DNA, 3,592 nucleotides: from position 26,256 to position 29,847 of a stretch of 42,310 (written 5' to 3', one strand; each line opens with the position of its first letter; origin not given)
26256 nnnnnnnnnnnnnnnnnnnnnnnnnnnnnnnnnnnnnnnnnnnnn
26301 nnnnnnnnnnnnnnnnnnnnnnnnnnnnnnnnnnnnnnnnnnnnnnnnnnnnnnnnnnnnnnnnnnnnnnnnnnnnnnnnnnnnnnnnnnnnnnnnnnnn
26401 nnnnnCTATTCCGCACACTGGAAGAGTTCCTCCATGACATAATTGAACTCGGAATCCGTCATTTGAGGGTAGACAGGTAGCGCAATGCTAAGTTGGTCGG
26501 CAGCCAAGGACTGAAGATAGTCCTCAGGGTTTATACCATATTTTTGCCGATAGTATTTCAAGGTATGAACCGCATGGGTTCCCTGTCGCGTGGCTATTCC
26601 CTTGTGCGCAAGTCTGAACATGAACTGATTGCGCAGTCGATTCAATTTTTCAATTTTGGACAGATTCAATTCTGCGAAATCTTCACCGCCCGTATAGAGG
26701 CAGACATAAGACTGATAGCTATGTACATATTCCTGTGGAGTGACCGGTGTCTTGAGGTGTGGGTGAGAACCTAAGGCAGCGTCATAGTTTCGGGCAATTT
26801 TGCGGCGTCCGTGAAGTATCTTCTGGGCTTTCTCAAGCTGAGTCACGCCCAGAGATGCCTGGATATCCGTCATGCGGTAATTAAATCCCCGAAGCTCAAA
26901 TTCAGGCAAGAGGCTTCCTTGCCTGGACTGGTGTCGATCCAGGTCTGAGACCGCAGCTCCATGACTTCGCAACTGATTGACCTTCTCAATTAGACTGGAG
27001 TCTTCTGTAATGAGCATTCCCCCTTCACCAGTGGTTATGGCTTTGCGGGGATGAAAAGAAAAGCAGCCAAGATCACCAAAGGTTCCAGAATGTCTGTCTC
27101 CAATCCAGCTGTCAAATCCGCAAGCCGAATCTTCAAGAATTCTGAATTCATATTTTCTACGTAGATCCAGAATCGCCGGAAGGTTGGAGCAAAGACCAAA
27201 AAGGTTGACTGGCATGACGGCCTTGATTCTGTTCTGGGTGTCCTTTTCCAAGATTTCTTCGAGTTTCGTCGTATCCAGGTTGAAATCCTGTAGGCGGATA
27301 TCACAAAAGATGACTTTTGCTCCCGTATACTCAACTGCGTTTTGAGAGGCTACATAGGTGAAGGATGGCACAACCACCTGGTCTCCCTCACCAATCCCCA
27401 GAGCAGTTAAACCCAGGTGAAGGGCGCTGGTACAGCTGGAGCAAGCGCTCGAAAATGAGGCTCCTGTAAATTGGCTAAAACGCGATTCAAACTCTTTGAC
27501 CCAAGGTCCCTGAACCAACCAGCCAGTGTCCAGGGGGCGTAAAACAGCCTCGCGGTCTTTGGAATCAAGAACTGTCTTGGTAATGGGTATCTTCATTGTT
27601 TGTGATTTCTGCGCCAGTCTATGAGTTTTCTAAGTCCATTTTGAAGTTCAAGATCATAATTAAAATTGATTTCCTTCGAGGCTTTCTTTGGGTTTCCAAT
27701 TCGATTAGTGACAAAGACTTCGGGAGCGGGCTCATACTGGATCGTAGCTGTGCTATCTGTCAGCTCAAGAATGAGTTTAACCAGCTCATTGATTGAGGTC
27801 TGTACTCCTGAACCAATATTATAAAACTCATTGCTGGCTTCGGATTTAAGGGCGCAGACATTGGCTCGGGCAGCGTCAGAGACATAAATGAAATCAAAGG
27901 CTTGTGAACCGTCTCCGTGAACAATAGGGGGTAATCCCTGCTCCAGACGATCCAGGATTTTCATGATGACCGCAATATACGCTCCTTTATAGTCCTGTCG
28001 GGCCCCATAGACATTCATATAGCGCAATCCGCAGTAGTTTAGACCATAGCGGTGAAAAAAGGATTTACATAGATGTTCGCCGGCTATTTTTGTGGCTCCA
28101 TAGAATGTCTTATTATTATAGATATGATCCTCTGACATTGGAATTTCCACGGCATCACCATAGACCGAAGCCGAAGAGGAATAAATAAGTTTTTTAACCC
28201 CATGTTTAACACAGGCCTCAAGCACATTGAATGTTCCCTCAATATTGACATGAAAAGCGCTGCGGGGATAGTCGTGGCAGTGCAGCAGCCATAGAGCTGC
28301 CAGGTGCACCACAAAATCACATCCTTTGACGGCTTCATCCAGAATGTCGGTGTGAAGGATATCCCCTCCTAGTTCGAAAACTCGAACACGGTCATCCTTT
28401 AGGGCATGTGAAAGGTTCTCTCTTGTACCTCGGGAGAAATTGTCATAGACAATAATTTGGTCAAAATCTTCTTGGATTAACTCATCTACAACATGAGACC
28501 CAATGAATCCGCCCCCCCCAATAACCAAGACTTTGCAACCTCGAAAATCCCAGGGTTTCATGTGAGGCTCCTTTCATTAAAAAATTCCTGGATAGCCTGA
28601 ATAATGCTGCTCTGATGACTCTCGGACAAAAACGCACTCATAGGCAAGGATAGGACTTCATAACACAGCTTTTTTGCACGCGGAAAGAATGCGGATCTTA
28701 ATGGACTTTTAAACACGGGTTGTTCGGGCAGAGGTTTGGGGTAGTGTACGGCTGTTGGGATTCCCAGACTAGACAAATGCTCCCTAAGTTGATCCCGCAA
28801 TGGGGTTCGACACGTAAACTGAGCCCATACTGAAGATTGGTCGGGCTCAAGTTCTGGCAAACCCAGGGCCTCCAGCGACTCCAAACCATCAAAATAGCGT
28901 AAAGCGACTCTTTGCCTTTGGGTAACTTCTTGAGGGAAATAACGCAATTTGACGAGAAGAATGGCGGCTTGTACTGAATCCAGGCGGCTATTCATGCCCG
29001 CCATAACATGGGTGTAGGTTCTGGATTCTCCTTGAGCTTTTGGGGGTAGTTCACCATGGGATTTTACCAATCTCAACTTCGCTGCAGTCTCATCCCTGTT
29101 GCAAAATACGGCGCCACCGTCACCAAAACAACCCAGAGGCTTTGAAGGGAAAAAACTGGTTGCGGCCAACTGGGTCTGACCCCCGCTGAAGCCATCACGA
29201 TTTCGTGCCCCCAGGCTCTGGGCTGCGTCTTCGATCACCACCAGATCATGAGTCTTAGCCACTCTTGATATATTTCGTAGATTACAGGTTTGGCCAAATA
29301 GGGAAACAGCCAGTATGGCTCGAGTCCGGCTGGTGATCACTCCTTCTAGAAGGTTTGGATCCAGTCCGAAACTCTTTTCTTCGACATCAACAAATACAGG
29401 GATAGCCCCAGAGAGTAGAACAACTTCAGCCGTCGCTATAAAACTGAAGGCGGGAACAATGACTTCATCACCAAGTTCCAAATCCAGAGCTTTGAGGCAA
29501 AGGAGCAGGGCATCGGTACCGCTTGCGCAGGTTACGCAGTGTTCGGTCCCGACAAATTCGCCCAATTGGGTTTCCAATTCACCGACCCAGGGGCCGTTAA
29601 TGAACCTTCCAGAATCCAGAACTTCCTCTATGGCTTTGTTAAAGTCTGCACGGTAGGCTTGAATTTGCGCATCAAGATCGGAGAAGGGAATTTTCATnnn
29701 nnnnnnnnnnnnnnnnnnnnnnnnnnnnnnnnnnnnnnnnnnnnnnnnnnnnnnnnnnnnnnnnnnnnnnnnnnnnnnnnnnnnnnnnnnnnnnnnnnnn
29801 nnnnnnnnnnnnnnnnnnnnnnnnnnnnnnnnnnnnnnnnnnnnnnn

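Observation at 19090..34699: Flagellin-bracketed sugar island predicts a non-nonulosonate, diamino-uronic-acid type flagellin glycan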

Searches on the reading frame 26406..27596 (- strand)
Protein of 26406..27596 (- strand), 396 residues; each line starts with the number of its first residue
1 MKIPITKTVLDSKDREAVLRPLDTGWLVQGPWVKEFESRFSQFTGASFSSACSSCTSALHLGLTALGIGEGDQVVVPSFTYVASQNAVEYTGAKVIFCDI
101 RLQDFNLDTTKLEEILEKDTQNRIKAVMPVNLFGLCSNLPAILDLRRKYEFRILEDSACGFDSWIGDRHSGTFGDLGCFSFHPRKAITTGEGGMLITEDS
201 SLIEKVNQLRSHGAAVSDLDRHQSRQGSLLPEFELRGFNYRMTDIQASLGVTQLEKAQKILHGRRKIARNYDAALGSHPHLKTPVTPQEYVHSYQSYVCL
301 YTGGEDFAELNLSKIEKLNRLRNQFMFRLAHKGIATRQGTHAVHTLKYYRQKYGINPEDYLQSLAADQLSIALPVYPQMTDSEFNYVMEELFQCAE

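Call 4: search_protein_families(library=pfam, proteins=[window:26406-27596:-], max_evalue=0.01)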
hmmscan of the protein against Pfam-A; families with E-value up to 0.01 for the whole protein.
window:26406-27596:- (396 aa): 3 families
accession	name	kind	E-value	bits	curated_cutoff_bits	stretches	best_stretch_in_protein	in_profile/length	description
PF01041.23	DegT_DnrJ_EryC1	-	3e-92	310.1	19.8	1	11-391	4-359/360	DegT/DnrJ/EryC1/StrS aminotransferase family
PF00155.27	Aminotran_1_2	-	1.4e-08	34.7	19.7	1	34-128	45-151/361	Aminotransferase class I and II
PF01053.26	Cys_Met_Meta_PP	-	0.0069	15.4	27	0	31-120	52-138/381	Cys/Met metabolism PLP-dependent enzyme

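Call 6: search_protein_families(library=ncbifam, proteins=[window:26406-27596:-], max_evalue=0.001)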
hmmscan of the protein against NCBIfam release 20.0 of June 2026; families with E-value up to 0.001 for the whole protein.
window:26406-27596:- (396 aa): 11 families
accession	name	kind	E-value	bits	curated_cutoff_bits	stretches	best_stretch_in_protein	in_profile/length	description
TIGR03588.1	PseC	equivalog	3.1e-87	293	423.5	1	3-394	2-379/380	UDP-4-amino-4,6-dideoxy-N-acetyl-beta-L-altrosamine transaminase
TIGR04181.1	NHT_00031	hypoth_equivalog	5.6e-68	229.4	420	1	3-353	1-339/359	LegC family aminotransferase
NF008658.2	PRK11658.1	equivalog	8e-62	209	631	1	3-393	5-375/379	UDP-4-amino-4-deoxy-L-arabinose aminotransferase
NF008687.0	PRK11706.1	equivalog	9.6e-53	179.3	375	1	29-394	29-373/375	dTDP-4-amino-4,6-dideoxygalactose transaminase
TIGR02379.1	ECA_wecE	subfamily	1.7e-44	152.2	434.85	1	27-393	26-373/376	dTDP-4-amino-4,6-dideoxy-D-glucose transaminase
TIGR04427.1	PLP_DesI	equivalog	5.2e-36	124.6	650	1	20-302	40-303/390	dTDP-4-dehydro-6-deoxyglucose aminotransferase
NF011936.0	PRK15407.1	equivalog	2.1e-35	122.3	423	1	2-393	36-434/440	lipopolysaccharide biosynthesis protein RfbH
NF005588.0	PRK07309.1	equivalog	2.4e-06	26.7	576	1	55-156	100-205/391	pyridoxal phosphate-dependent aminotransferase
NF041364.1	GntC_guanitoxin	equivalog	8.8e-05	21.6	415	1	66-156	79-173/356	guanitoxin biosynthesis PLP-dependent (S)-gamma-hydroxy-L-arginine cyclodehydratase GntC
NF005817.0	PRK07683.1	equivalog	0.00012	20.9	575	1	68-134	110-175/387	aminotransferase A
NF004770.0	PRK06108.1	subfamily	0.0004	19.3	422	1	40-156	90-209/396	pyridoxal phosphate-dependent aminotransferase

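Call 13: search_solved_structures(query=window:26406-27596:-, max_evalue=1e-40)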
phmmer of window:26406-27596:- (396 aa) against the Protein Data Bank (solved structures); distinct sequences matched with E-value up to 1e-40: 14.
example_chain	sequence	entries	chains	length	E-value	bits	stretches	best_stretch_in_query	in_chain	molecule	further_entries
3bn1_A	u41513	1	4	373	3.9e-56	193.9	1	3-390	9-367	Perosamine synthetase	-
3dr7_A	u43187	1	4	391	4.7e-56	193.7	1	3-390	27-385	Putative perosamine synthetase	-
3dr4_A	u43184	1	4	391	3.2e-55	190.9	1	3-390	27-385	Putative perosamine synthetase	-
8vr3_A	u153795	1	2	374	7.7e-55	189.7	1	15-302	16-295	DegT/DnrJ/EryC1/StrS aminotransferase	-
8vr5_A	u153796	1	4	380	8.2e-55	189.6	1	16-302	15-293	DegT/DnrJ/EryC1/StrS aminotransferase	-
1mdo_A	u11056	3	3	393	2.8e-53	184.5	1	3-395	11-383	ArnB aminotransferase | UDP-4-amino-4-deoxy-L-arabinose--oxoglutarate aminotransferase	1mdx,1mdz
4oca_A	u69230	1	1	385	1.8e-52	181.9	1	3-395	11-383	UDP-4-amino-4-deoxy-L-arabinose--oxoglutarate aminotransferase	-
9bgp_A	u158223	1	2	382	4.3e-48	167.5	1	21-303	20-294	aminotransferase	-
9bgr_A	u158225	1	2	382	3e-47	164.7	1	21-303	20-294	aminotransferase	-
8sng_A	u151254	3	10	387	1.1e-46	162.8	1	6-393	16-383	UDP-4-amino-4-deoxy-L-arabinose--oxoglutarate aminotransferase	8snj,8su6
7b0d_A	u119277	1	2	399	1.3e-45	159.3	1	15-312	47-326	Glutamine--scyllo-inositol transaminase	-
5uid_A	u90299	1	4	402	8.5e-44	153.3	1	10-297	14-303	Aminotransferase TlmJ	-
7b0m_AAA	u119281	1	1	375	2.2e-43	152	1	11-277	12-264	Sugar aminotransferase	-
4lc3_A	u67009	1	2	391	9.4e-42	146.6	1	3-394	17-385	Putative UDP-4-amino-4-deoxy-l-arabinose--oxoglutarate aminotransferase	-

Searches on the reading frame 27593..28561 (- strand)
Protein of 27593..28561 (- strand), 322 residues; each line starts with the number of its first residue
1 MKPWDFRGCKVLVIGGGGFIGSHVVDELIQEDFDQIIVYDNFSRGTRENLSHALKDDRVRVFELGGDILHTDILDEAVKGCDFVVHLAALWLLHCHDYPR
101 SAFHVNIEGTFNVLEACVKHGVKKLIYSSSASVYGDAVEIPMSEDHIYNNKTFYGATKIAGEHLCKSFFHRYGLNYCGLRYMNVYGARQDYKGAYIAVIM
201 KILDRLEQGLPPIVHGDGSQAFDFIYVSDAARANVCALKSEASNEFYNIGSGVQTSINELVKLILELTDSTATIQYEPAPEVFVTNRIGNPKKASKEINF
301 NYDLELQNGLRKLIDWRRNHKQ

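Call 4: search_protein_families(library=pfam, proteins=[window:27593-28561:-], max_evalue=0.01)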
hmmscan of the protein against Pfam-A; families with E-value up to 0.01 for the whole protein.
window:27593-28561:- (322 aa): 11 families
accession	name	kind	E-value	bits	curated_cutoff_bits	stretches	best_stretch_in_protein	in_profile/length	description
PF01370.27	Epimerase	-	2e-54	185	20.9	1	11-250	1-240/240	NAD dependent epimerase/dehydratase family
PF16363.11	GDP_Man_Dehyd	-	1.6e-43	149.9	27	1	12-312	1-331/332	GDP-mannose 4,6 dehydratase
PF01073.25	3Beta_HSD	-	3.1e-35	122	22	1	12-240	1-231/280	3-beta hydroxysteroid dehydrogenase/isomerase family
PF02719.21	Polysacc_synt_2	-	1.9e-19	70.4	20.2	1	11-273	1-252/293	Polysaccharide biosynthesis protein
PF04321.23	RmlD_sub_bind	-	4e-14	52.8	27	1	10-272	2-235/287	RmlD substrate binding domain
PF13460.12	NAD_binding_10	-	2.1e-11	44.4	27.2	1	15-141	1-108/184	NAD(P)H-binding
PF07993.18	NAD_binding_4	-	6.6e-11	42.3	20.1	1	15-227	3-251/258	Male sterility protein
PF05368.20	NmrA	-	2.8e-10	40.7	27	1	10-131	4-108/298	NmrA-like family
PF00106.31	adh_short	-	6.1e-06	26.3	26.6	1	11-170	3-165/195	short chain dehydrogenase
PF03435.24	Sacchrp_dh_NADP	-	1.6e-05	25.7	25.1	1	11-88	1-76/129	Saccharopine dehydrogenase NADP binding domain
PF08659.16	KR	-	0.0013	19.1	22.6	1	11-136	3-143/180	KR domain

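Call 6: search_protein_families(library=ncbifam, proteins=[window:27593-28561:-], max_evalue=0.001)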
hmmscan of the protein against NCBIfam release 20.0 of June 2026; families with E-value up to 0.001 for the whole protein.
window:27593-28561:- (322 aa): 31 families (the best 25 are shown)
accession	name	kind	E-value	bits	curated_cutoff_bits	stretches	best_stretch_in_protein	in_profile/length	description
TIGR01179.1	galE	equivalog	1.6e-49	168.5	262.3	1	10-321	1-329/332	UDP-glucose 4-epimerase GalE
TIGR04180.1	EDH_00030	hypoth_equivalog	2.3e-48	164.8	475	1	11-277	1-265/297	NAD-dependent 4,6-dehydratase LegB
TIGR01181.1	dTDP_gluc_dehyt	equivalog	7.1e-43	146.9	365.1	1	10-321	1-315/321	dTDP-glucose 4,6-dehydratase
TIGR02197.1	heptose_epim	equivalog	1.1e-41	143.1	274.6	1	11-282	1-274/316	ADP-glyceromanno-heptose 6-epimerase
NF011728.1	PRK15181.1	equivalog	9.2e-39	133.4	760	1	10-271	17-285/348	Vi polysaccharide biosynthesis UDP-N-acetylglucosaminuronic acid C-4 epimerase TviC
NF008360.0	PRK11150.1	equivalog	5.2e-27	94.9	452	1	11-282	2-267/310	ADP-glyceromanno-heptose 6-epimerase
NF047922.1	GDPFucSynFcl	equivalog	8.5e-27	94.4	500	1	96-318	71-302/308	GDP-L-fucose synthase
NF007956.0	PRK10675.1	subfamily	2.2e-26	92.8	394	2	10-188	2-184/338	UDP-glucose 4-epimerase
NF007490.0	PRK10084.1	subfamily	1.2e-22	80.4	649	1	10-319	2-336/361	dTDP-glucose 4,6-dehydratase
NF007582.0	PRK10217.1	equivalog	2.5e-22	79.5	698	1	10-273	3-275/355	dTDP-glucose 4,6-dehydratase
NF042422.1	oxyalk_red_OleD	equivalog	2.2e-20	73.3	580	1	10-270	2-252/329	2-alkyl-3-oxoalkanoate reductase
NF042423.1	oxyalk_red_Shew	equivalog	1.1e-19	70.7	580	1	10-245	10-228/331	2-alkyl-3-oxoalkanoate reductase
TIGR03466.1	HpnA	hypoth_equivalog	2.4e-19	69.4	367.65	1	10-270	2-248/327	hopanoid-associated sugar epimerase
NF043036.1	ErythonDh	equivalog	5.6e-18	65.2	325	1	10-169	2-164/321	D-erythronate dehydrogenase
NF008872.0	PRK11908.1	equivalog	1e-17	64.2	294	1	10-272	3-275/349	bifunctional UDP-4-keto-pentose/UDP-xylose synthase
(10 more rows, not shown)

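Call 12: search_solved_structures(query=window:27593-28561:-, max_evalue=1e-30)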
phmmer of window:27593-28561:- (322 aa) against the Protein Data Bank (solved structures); distinct sequences matched with E-value up to 1e-30: 21.
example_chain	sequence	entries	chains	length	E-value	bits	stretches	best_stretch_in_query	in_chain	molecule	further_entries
6dnt_A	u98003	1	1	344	4.3e-49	170.6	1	3-303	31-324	NAD-dependent epimerase/dehydratase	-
4zrm_A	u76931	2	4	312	1.9e-45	158.7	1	10-318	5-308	UDP-glucose 4-epimerase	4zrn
10ke_A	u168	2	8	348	1.3e-40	142.8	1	10-297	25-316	Capsular polysaccharide biosynthesis protein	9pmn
6wjb_A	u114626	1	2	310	5.1e-40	140.8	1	10-275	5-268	NAD-dependent epimerase/dehydratase family protein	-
1sb8_A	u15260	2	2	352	2.2e-39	138.7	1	12-283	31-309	wbpP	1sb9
6wj9_A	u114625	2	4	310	4.8e-39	137.6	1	10-275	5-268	NAD-dependent epimerase/dehydratase family protein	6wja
3ru7_A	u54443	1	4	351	1.1e-37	133.2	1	12-316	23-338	WbgU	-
3ru9_A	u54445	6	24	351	1.1e-37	133.1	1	12-316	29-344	WbgU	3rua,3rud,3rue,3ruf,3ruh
3lu1_A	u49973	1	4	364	1.3e-37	132.9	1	12-316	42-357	WbgU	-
3ruc_A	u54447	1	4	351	1.9e-37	132.3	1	12-266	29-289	WbgU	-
2p5u_A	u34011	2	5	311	1.2e-33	119.9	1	10-293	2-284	UDP-glucose 4-epimerase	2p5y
3ehe_A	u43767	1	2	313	1.4e-33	119.6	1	11-266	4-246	UDP-glucose 4-epimerase (GalE-1)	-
6kv9_A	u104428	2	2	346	5.5e-33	117.7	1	8-319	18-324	MoeE5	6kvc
7ys8_A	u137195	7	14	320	6.9e-33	117.4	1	10-319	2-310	UDP-glucose 4-epimerase | UDP-glucose 4-epimerase along with EC 5.1.3.2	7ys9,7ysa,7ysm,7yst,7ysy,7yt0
8rdg_A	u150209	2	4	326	7.7e-33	117.2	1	10-266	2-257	SDR family NAD(P)-dependent oxidoreductase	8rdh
6zl6_A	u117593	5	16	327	1.5e-31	113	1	10-316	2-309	Epimerase domain-containing protein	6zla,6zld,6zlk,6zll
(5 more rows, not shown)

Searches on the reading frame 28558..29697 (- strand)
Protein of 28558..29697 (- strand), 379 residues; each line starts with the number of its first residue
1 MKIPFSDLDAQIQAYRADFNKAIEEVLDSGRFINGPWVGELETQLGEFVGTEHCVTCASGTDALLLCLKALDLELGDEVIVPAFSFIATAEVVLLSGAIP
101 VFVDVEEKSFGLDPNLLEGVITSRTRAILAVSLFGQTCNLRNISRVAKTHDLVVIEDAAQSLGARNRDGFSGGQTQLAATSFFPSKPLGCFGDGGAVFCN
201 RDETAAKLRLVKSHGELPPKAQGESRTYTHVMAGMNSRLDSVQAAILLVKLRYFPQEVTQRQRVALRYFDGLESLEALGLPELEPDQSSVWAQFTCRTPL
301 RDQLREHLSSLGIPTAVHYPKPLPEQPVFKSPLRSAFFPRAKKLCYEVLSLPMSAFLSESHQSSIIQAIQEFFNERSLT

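Call 4: search_protein_families(library=pfam, proteins=[window:28558-29697:-], max_evalue=0.01)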
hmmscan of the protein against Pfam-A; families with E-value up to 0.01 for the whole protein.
window:28558-29697:- (379 aa): 4 families
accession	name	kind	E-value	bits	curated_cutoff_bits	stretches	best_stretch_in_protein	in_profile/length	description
PF01041.23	DegT_DnrJ_EryC1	-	8.8e-100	334.8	19.8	1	16-370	4-360/360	DegT/DnrJ/EryC1/StrS aminotransferase family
PF00155.27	Aminotran_1_2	-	7.6e-09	35.6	19.7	1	30-215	34-248/361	Aminotransferase class I and II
PF01053.26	Cys_Met_Meta_PP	-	0.0003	19.9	27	1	31-158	48-174/381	Cys/Met metabolism PLP-dependent enzyme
PF01212.27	Beta_elim_lyase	-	0.00053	19.8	27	1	36-160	32-171/288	Beta-eliminating lyase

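Call 6: search_protein_families(library=ncbifam, proteins=[window:28558-29697:-], max_evalue=0.001)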
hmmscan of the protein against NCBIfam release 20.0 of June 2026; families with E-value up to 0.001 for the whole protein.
window:28558-29697:- (379 aa): 26 families (the best 25 are shown)
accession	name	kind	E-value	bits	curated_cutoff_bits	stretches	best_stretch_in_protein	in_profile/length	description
TIGR03588.1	PseC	equivalog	2.8e-63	214.1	423.5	1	21-372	15-379/380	UDP-4-amino-4,6-dideoxy-N-acetyl-beta-L-altrosamine transaminase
TIGR04181.1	NHT_00031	hypoth_equivalog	2.8e-52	177.8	420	1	20-354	13-359/359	LegC family aminotransferase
NF008687.0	PRK11706.1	equivalog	2.1e-50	171.6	375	1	22-373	16-374/375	dTDP-4-amino-4,6-dideoxygalactose transaminase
NF008658.2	PRK11658.1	equivalog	2.9e-49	167.7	631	1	21-373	18-377/379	UDP-4-amino-4-deoxy-L-arabinose aminotransferase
TIGR04427.1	PLP_DesI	equivalog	1.4e-42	146.2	650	1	16-360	31-370/390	dTDP-4-dehydro-6-deoxyglucose aminotransferase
TIGR02379.1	ECA_wecE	subfamily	8.7e-41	139.9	434.85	1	23-373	17-375/376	dTDP-4-amino-4,6-dideoxy-D-glucose transaminase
NF011936.0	PRK15407.1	equivalog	1.8e-40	139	423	2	17-203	47-239/440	lipopolysaccharide biosynthesis protein RfbH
NF005816.0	PRK07682.1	equivalog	2.3e-11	43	620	1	56-158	95-203/390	aminotransferase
NF004975.0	PRK06348.1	equivalog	9.1e-10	38.1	549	1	52-158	90-202/384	pyridoxal phosphate-dependent aminotransferase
NF005817.0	PRK07683.1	equivalog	1.1e-09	37.5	575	1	54-157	93-200/387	aminotransferase A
NF041364.1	GntC_guanitoxin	equivalog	9.6e-08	31.3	415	1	60-157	69-173/356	guanitoxin biosynthesis PLP-dependent (S)-gamma-hydroxy-L-arginine cyclodehydratase GntC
NF004769.0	PRK06107.1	equivalog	3.3e-07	29.4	617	1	53-129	94-171/402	aspartate transaminase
NF006488.0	PRK08912.1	equivalog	4.8e-07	29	498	1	52-155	89-196/387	aminotransferase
NF041091.1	asp_aminotase_Arch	equivalog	2e-06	26.9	550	1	51-158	87-200/376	aspartate aminotransferase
NF005588.0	PRK07309.1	equivalog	2e-06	26.9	576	1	54-133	94-172/391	pyridoxal phosphate-dependent aminotransferase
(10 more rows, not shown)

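Call 10: search_solved_structures(query=window:28558-29697:-, max_evalue=1e-20)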
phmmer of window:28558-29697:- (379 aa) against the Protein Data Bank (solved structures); distinct sequences matched with E-value up to 1e-20: 49.
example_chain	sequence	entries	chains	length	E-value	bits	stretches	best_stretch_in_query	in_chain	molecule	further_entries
3nyu_A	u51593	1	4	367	8.7e-92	311.4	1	3-364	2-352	Aminotransferase WbpE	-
3nu7_A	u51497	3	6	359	1.1e-91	311.1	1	3-361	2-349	Aminotransferase WbpE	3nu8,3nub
3nys_A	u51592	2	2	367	5.9e-91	308.6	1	3-364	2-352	Aminotransferase WbpE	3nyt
8e77_A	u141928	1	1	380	2.1e-85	290.4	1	4-360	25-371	DegT/DnrJ/EryC1/StrS aminotransferase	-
8e75_A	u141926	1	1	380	2.1e-85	290.4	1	4-360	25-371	DegT/DnrJ/EryC1/StrS aminotransferase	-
4qgr_A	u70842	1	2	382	2.2e-80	273.8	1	4-375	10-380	DegT/DnrJ/EryC1/StrS aminotransferase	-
2oga_A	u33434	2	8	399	1.1e-79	271.5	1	2-373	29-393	Transaminase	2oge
7b0d_A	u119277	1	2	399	5.9e-70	239.5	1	3-373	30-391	Glutamine--scyllo-inositol transaminase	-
3frk_A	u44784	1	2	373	1.4e-68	235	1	2-358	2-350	QdtB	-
7n63_A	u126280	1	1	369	7.1e-65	222.8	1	3-374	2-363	Putative aminotransferase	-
5u1z_A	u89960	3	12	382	2.3e-62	214.6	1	14-364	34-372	Putative aminotransferase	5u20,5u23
5u21_A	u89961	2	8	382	1.6e-61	211.8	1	14-364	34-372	Putative aminotransferase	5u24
3uwc_A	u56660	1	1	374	3.6e-50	174.4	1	1-376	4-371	Nucleotide-sugar aminotransferase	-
7kz3_A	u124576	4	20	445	1.7e-49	172.2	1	21-357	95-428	Aminotransferase class I/II-fold pyridoxal phosphate-dependent enzyme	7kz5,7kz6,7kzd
3bn1_A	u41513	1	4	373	4.4e-48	167.6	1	25-370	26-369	Perosamine synthetase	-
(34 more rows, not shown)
